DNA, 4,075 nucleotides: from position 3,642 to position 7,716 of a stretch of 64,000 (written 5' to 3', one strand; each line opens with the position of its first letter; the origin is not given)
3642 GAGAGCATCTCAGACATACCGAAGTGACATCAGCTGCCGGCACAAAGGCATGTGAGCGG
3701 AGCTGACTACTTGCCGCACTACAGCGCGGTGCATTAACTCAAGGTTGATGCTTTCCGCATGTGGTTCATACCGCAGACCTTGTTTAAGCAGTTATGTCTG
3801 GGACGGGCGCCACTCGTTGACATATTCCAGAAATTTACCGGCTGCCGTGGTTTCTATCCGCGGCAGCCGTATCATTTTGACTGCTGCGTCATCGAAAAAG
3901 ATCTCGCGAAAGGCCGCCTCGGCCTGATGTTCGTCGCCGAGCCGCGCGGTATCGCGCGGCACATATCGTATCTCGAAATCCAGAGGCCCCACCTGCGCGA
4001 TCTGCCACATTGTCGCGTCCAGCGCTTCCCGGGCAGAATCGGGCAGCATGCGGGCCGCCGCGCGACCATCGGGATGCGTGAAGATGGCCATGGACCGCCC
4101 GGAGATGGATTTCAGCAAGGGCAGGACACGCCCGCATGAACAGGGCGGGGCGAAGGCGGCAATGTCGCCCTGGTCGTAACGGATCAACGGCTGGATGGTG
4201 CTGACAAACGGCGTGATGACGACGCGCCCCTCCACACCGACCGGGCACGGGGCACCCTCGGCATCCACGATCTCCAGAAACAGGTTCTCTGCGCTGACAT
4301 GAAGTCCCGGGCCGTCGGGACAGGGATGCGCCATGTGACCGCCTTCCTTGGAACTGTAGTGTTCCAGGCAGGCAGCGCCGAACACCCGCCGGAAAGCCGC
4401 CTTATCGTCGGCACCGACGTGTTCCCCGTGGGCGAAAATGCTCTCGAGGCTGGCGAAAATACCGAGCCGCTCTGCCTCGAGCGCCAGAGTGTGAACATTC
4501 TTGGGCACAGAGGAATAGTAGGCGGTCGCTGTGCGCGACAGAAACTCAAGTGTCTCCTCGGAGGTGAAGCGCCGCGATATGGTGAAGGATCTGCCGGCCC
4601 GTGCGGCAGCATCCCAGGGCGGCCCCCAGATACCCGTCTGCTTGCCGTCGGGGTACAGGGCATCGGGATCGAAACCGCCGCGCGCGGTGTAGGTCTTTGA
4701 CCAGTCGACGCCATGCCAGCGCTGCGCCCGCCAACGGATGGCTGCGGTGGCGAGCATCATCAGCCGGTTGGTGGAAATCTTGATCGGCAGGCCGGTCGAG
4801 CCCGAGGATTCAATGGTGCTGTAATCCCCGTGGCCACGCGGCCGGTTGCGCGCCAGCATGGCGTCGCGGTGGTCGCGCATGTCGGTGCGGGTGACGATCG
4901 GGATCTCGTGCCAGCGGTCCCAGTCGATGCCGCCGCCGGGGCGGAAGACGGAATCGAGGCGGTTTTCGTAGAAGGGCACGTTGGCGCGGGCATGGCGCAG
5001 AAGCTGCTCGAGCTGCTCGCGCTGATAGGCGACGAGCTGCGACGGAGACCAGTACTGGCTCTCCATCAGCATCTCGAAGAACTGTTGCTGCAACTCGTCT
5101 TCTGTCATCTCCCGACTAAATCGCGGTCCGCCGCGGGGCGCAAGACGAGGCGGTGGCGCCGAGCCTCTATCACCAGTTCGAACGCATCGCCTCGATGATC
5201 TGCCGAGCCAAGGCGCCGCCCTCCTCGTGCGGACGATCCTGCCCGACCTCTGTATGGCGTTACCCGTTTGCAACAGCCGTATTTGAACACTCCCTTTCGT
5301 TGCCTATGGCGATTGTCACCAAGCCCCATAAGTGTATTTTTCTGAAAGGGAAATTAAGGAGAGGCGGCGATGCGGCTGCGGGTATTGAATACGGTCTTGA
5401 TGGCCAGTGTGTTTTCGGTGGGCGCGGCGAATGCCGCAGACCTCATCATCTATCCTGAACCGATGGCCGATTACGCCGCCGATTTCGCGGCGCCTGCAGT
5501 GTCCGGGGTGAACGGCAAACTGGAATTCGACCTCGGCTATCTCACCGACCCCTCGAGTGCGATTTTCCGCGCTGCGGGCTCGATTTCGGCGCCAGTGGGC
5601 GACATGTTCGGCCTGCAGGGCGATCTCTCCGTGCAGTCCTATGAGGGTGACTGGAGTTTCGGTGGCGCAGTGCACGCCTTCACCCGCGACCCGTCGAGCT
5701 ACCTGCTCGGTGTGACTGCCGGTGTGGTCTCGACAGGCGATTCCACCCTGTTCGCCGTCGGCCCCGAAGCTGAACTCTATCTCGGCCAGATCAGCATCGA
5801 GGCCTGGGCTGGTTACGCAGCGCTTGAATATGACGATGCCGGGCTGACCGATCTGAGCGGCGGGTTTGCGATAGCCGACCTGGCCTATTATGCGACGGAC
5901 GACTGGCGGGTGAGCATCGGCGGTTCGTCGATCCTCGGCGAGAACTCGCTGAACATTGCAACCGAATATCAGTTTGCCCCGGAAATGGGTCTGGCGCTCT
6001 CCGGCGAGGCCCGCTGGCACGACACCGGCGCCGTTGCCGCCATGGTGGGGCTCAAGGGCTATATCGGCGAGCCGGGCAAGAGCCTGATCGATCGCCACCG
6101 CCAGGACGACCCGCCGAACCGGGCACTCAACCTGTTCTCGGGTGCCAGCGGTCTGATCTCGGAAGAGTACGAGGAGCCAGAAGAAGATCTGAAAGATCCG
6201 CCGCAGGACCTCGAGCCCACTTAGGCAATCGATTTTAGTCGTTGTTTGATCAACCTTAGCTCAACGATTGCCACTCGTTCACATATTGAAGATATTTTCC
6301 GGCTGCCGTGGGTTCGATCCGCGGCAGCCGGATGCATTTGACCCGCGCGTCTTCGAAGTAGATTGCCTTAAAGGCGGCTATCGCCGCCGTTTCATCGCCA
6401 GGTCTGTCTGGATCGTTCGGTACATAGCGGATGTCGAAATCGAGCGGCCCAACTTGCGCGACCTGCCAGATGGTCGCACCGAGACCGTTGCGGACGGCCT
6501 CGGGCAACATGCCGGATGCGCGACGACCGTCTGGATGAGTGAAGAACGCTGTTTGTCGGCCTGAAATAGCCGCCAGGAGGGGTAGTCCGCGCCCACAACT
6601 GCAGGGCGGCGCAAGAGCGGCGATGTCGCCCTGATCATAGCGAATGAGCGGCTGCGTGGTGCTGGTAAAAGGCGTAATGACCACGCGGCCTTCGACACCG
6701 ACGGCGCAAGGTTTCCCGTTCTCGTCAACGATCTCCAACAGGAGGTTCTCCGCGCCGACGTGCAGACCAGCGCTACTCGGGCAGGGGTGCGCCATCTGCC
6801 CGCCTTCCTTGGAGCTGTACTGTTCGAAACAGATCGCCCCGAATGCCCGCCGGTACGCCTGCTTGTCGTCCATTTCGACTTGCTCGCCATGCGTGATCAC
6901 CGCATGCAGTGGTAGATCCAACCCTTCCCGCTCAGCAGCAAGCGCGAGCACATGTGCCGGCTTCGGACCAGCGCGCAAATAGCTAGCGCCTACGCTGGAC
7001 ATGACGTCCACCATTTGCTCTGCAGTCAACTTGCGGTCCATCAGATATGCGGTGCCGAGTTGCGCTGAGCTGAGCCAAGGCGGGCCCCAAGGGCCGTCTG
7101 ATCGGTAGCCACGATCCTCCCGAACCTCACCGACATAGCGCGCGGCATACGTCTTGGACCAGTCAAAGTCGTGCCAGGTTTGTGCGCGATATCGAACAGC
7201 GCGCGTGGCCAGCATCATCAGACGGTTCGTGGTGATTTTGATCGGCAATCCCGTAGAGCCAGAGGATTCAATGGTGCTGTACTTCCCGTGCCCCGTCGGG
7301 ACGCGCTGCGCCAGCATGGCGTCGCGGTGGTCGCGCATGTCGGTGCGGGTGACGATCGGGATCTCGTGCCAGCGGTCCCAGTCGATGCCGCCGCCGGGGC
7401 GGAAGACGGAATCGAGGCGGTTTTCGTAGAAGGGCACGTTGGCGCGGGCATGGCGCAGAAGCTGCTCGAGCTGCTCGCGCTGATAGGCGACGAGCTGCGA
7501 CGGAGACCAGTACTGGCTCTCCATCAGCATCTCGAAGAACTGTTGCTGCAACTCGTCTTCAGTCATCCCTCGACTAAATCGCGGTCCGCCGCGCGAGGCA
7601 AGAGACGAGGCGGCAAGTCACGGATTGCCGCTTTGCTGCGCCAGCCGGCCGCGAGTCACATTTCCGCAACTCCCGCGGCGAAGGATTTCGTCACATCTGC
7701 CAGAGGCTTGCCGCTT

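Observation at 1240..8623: Amplified array: four secreted beta-barrel paralogues interleaved with two PaaK/CapK-like adenylate-forming ligases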

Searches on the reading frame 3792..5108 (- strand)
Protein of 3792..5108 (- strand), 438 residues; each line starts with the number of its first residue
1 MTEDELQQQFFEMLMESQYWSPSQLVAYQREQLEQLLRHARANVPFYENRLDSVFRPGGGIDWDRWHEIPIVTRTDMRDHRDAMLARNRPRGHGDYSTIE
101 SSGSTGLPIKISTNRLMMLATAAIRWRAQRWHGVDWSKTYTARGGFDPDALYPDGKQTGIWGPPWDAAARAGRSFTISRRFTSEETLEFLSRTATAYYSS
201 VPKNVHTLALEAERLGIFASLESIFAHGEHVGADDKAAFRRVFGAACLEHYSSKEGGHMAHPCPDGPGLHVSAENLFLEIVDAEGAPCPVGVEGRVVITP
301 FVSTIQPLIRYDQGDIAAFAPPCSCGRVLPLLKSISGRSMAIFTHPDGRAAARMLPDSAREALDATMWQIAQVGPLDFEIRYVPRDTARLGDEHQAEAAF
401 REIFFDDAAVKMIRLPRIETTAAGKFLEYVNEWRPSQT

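Call 3: search_protein_families(library=pfam, proteins=[window:3792-5108:-], max_evalue=1)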
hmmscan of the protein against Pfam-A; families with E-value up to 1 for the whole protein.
window:3792-5108:- (438 aa): 3 families
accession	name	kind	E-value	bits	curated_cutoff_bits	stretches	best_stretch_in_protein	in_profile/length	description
PF00501.34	AMP-binding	-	5.5e-05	22.6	29.9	1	171-298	230-374/384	AMP-binding enzyme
PF21683.3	GpP-like_1st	-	0.13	12.6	27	1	278-310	41-73/85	Mu phage baseplate assembly protein GpP-like, N-terminal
PF08343.15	RNR_N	-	0.23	11.9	29.4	1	11-42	48-79/82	Ribonucleotide reductase N-terminal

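Call 5: search_protein_families(library=ncbifam, proteins=[window:3792-5108:-], max_evalue=1)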
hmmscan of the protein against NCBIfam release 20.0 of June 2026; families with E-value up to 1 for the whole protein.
window:3792-5108:- (438 aa): 10 families
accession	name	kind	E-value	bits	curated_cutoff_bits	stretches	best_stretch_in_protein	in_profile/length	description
NF045666.1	DVU1553_fam_AMP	equivalog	1.7e-34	119.4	300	2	182-338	170-330/331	DVU_1553 family AMP-dependent CoA ligase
NF041217.1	BagE_FevW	exception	4.8e-17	62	800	2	215-335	188-308/424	bagremycin/ferroverdin synthetase BagE/FevW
NF041878.1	paak_haloarch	equivalog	2.1e-16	59.5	700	1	21-341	9-327/427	phenylacetate--CoA ligase PaaK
NF053551.1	FlxY_rubin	equivalog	2.2e-16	59.6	520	2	250-340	233-324/424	flexirubin biosynthesis putative acyl-CoA ligase FlxY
TIGR02304.1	aden_form_hyp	equivalog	1.4e-10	40.8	251.9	2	190-363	183-351/430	F390 synthetase-related protein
TIGR02155.1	PA_CoA_ligase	equivalog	1.4e-10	40.3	646.3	2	268-340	247-318/422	phenylacetate--CoA ligase PaaK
NF052587.1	SterCoASynCasI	equivalog_domain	4.6e-07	28.7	900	1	159-269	211-316/550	steroid-22-oyl-CoA synthetase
NF005897.1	PRK07867.1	exception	1.6e-06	27.1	850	1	165-299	204-338/496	long-chain-fatty-acid--CoA ligase FadD17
TIGR03335.1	F390_ftsA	equivalog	0.00011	21.1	458.7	1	220-328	205-319/445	coenzyme F390 synthetase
TIGR01733.1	AA-adenyl-dom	subfamily_domain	0.0012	17.7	317.4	1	86-298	113-324/409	amino acid adenylation domain-containing protein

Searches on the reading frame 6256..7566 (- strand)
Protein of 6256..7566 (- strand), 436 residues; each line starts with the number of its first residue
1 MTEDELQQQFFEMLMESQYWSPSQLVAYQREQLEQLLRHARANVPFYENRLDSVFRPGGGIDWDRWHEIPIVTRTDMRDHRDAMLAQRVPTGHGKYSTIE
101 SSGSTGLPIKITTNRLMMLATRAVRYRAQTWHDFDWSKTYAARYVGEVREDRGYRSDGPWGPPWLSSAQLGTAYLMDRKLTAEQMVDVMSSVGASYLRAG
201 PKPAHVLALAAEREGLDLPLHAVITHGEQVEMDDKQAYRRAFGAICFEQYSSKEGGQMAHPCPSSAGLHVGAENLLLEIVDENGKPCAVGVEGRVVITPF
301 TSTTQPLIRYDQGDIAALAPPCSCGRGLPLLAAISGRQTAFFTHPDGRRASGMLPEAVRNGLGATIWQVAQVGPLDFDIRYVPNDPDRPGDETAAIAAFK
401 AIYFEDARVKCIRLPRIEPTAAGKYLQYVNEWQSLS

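Call 3: search_protein_families(library=pfam, proteins=[window:6256-7566:-], max_evalue=1)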
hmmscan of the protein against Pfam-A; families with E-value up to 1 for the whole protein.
window:6256-7566:- (436 aa): 2 families
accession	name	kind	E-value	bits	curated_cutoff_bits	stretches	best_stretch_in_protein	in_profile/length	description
PF00501.34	AMP-binding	-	0.014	14.7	29.9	1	172-297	233-374/384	AMP-binding enzyme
PF08343.15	RNR_N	-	0.25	11.8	29.4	1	11-42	48-79/82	Ribonucleotide reductase N-terminal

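Call 5: search_protein_families(library=ncbifam, proteins=[window:6256-7566:-], max_evalue=1)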
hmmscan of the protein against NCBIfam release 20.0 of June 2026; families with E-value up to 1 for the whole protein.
window:6256-7566:- (436 aa): 11 families
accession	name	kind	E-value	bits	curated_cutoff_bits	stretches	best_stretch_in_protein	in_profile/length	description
NF045666.1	DVU1553_fam_AMP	equivalog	4.9e-34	117.9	300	2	183-337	172-330/331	DVU_1553 family AMP-dependent CoA ligase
NF041878.1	paak_haloarch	equivalog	2.5e-20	72.5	700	2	181-339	160-326/427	phenylacetate--CoA ligase PaaK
NF053551.1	FlxY_rubin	equivalog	1e-18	67.3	520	2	246-340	230-325/424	flexirubin biosynthesis putative acyl-CoA ligase FlxY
NF041217.1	BagE_FevW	exception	2.3e-15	56.5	800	2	220-343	194-316/424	bagremycin/ferroverdin synthetase BagE/FevW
TIGR02304.1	aden_form_hyp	equivalog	2.8e-13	49.7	251.9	2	185-345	179-333/430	F390 synthetase-related protein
TIGR02155.1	PA_CoA_ligase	equivalog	6.5e-11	41.4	646.3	2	265-338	245-317/422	phenylacetate--CoA ligase PaaK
NF052587.1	SterCoASynCasI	equivalog_domain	7.4e-07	28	900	1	164-271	213-319/550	steroid-22-oyl-CoA synthetase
NF005897.1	PRK07867.1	exception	2e-06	26.8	850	1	164-298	204-338/496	long-chain-fatty-acid--CoA ligase FadD17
TIGR03335.1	F390_ftsA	equivalog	4.9e-05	22.2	458.7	1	221-327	207-319/445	coenzyme F390 synthetase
TIGR01733.1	AA-adenyl-dom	subfamily_domain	0.00035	19.5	317.4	1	162-297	181-324/409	amino acid adenylation domain-containing protein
NF009922.0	PRK13383.1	equivalog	0.08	11.5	987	1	170-298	245-381/528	acyl-CoA synthetase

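Call 7: search_solved_structures(query=window:6256-7566:-, max_evalue=1)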
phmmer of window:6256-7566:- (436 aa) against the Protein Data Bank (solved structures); distinct sequences matched with E-value up to 1: 8.
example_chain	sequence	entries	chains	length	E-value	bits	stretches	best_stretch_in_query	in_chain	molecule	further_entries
6siw_B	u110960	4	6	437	4.6e-15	58.3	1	19-336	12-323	PaaK-like ligase (AMP-dependent synthetase and ligase) | AMP-dependent synthetase and ligase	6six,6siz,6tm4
6siw_A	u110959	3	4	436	4.6e-15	58.3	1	19-336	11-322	PaaK-like ligase (AMP-dependent synthetase and ligase) | AMP-dependent synthetase and ligase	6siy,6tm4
6wuq_A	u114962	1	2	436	6.4e-15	57.8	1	19-337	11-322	AjiA1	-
4r1l_A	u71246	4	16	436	2.1e-12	49.6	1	16-342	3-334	Phenylacetate-coenzyme A ligase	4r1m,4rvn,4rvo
9s3l_A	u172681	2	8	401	1e-11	47.3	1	220-348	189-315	Phenylacetate-CoA ligase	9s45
2y4o_A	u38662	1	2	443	1.7e-08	36.7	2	267-338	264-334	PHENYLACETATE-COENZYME A LIGASE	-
2y27_A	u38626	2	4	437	5.4e-07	31.7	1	21-397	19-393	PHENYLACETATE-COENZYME A LIGASE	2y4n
3vnq_A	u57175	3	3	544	0.14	13.9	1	143-200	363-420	NRPS adenylation protein CytC1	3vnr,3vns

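Call 13: find_homologous_proteins(query=window:6256-7566:-)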
Query window:6256-7566:- (436 aa): 1133 proteins with E <= 0.001 among 8000 candidates; the best 120 are listed.
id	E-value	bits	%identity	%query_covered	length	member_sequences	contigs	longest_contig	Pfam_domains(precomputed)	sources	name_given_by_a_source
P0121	0.0e+0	1015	100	100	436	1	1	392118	-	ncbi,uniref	ncbi:phenylacetate--CoA ligase family protein [Devosia sp.]|uniref:phenylacetate--CoA ligase family 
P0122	5.5e-205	699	71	99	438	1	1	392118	-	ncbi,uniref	ncbi:phenylacetate--CoA ligase family protein [Devosia sp.]|uniref:phenylacetate--CoA ligase family 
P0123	2.5e-167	575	57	98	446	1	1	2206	-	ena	-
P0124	4.0e-163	561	57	99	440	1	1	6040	-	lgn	-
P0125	2.2e-162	559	58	98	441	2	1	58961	-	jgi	jgi:phenylacetate-CoA ligase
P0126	1.2e-160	553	58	99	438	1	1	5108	-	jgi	jgi:phenylacetate-CoA ligase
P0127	2.0e-160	552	57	99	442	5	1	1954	-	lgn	-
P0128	1.8e-159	549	58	99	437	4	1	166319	PF00501.35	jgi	jgi:phenylacetate-CoA ligase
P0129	7.2e-159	547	56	99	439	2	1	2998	-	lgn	-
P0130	9.3e-159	547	57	98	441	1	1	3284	-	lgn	-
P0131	9.3e-159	547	56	98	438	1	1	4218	-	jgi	jgi:phenylacetate-CoA ligase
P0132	4.8e-158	544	55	99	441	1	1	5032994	-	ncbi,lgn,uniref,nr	ncbi:phenylacetate--CoA ligase family protein [Devosia sp. A16]|uniref:phenylacetate--CoA ligase fam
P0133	6.6e-158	544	56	100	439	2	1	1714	-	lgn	-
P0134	7.5e-158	544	57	96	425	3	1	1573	-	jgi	-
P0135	8.8e-158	544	57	99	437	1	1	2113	-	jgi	jgi:phenylacetate-CoA ligase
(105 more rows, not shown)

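Call 38: find_related_loci(query=A4, collection=metagenome_contigs, flank=4000)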
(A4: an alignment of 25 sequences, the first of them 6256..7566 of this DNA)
Query A4 (436 aa) in metagenome_contigs; peptide patterns used: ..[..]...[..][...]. (x = any residue, [..] = any of these).
600 stretches matched a pattern (row limit reached: there are more); 507 encode a relative of the query (tblastn E <= 1e-3); the best 80 are kept; 80 distinct loci.
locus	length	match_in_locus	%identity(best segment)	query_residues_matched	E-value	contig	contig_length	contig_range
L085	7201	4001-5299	58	1-432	3e-162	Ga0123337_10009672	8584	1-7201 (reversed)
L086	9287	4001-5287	55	5-432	4e-159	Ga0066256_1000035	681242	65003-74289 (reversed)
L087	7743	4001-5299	56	1-432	7e-158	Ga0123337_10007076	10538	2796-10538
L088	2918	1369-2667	51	1-434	3e-149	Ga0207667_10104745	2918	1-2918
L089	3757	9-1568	51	1-436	7e-146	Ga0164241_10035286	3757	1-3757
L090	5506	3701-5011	50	1-436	1e-141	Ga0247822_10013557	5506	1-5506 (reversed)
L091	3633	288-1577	51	5-431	5e-145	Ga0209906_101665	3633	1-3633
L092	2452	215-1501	49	5-433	2e-144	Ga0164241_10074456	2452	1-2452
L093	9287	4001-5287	48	5-433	4e-134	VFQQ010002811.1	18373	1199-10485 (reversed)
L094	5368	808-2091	48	5-433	4e-134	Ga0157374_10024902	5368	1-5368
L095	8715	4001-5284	48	7-433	6e-131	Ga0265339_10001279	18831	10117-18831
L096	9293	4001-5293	45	2-431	2e-120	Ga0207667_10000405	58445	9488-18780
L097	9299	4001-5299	48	2-431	7e-130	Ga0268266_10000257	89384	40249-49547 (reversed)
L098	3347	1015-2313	43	1-431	2e-113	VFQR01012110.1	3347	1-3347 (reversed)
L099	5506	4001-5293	42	4-431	1e-103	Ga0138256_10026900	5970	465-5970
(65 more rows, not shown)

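Call 56: search_solved_structures(query=A4, max_evalue=0.001)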
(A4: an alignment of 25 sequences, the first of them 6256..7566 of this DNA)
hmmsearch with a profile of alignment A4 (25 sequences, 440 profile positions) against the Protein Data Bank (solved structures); distinct sequences matched with E-value up to 0.001: 12.
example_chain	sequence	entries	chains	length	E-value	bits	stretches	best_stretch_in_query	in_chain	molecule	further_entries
4r1l_A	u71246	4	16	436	2.3e-30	109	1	17-359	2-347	Phenylacetate-coenzyme A ligase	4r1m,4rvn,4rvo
9s3l_A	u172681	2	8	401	1.9e-27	99.4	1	222-362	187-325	Phenylacetate-CoA ligase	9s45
6siw_A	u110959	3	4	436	3.5e-27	98.5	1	21-407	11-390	PaaK-like ligase (AMP-dependent synthetase and ligase) | AMP-dependent synthetase and ligase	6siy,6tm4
6siw_B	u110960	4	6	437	3.5e-27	98.5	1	21-407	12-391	PaaK-like ligase (AMP-dependent synthetase and ligase) | AMP-dependent synthetase and ligase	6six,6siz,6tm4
6wuq_A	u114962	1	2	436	1.4e-25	93.2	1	21-408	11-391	AjiA1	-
2y27_A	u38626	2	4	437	3.8e-17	65.4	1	185-384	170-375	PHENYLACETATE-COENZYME A LIGASE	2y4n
2y4o_A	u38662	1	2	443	1.2e-16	63.7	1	184-430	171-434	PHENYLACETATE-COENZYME A LIGASE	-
6hdw_A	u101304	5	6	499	2.5e-15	59.5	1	33-355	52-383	2-hydroxyisobutyryl-CoA synthetase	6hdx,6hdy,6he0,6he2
6sq8_A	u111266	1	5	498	8.9e-06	28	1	172-301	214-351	Fatty acid CoA ligase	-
6h1b_A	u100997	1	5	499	1e-05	27.8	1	172-301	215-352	Fatty acid CoA ligase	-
3wv4_A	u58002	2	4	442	0.00065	21.8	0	175-302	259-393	Non-ribosomal peptide synthetase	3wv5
3wvn_A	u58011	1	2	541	0.00099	21.2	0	175-302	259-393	Non-ribosomal peptide synthetase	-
